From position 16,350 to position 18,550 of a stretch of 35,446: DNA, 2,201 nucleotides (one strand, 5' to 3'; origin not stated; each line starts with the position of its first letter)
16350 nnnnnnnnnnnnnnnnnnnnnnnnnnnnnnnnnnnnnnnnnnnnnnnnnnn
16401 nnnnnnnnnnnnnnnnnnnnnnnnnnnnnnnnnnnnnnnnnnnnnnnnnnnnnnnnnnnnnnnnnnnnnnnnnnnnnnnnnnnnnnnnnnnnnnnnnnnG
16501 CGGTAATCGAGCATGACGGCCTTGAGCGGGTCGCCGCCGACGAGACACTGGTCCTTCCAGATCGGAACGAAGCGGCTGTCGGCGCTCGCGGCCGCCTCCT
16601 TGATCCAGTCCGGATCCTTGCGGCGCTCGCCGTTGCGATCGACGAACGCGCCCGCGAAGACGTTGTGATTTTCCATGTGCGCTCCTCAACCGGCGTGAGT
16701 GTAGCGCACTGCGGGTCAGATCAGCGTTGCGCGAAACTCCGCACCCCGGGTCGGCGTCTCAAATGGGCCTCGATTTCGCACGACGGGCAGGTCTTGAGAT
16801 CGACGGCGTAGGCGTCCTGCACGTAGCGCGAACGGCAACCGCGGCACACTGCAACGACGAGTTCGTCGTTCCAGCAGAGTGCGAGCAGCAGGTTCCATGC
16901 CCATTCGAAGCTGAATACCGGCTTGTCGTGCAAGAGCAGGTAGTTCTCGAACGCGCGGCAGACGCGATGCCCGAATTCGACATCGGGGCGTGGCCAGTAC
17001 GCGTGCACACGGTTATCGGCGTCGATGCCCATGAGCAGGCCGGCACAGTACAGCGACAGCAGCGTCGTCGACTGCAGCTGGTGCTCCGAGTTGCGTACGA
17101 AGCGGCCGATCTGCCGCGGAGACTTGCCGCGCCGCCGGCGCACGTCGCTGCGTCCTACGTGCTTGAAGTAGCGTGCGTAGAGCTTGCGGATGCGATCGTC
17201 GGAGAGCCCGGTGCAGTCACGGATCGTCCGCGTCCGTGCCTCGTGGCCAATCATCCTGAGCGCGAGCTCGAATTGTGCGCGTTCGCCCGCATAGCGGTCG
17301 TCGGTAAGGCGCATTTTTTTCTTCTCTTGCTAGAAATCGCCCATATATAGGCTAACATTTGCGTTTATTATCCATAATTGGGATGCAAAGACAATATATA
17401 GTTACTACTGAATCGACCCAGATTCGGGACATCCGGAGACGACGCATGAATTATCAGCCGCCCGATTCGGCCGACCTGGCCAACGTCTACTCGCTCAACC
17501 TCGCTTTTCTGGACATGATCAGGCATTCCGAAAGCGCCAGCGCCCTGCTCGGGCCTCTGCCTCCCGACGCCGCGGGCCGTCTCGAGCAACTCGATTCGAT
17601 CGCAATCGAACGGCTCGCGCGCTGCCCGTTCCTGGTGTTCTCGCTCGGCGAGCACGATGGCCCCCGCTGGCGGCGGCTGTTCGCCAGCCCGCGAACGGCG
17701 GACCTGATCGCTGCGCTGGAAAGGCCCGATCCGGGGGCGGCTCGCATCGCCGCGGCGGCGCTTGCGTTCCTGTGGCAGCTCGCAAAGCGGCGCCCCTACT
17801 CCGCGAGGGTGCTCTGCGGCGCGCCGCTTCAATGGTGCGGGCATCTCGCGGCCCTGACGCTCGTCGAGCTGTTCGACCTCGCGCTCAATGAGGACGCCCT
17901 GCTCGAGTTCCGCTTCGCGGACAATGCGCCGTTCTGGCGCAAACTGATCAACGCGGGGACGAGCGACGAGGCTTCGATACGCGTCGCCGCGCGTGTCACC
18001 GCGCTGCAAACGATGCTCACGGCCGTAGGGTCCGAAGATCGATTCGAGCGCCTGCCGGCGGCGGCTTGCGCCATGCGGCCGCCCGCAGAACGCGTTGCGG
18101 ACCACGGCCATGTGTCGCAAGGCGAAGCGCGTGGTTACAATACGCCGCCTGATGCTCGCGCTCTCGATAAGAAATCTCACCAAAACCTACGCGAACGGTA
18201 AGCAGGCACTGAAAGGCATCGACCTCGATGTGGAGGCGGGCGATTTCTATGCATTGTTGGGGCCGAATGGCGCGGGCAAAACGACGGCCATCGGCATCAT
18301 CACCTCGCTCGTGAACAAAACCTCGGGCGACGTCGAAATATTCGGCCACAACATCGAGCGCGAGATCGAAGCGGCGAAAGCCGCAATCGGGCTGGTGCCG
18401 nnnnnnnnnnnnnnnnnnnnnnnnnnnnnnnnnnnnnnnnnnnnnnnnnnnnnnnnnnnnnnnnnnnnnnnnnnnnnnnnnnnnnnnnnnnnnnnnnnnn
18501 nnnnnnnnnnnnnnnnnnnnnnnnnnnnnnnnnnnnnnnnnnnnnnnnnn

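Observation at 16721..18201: Orphan FlhC-like regulator divergently paired with a tandem-duplicated (single-chain) FlhD-like protein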

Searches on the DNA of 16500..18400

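Call 60: search_rna_families(source=window, start=16500, end=18400, threshold=evalue, max_evalue=1)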
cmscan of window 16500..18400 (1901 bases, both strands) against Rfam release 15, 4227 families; matches with E-value up to 1: 1.
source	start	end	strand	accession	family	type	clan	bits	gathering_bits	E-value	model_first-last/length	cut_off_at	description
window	16823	16936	+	RF02919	ilvB-OMG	Cis-reg;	-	23.8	95.9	0.00029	1-209/209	no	ilvB-OMG RNA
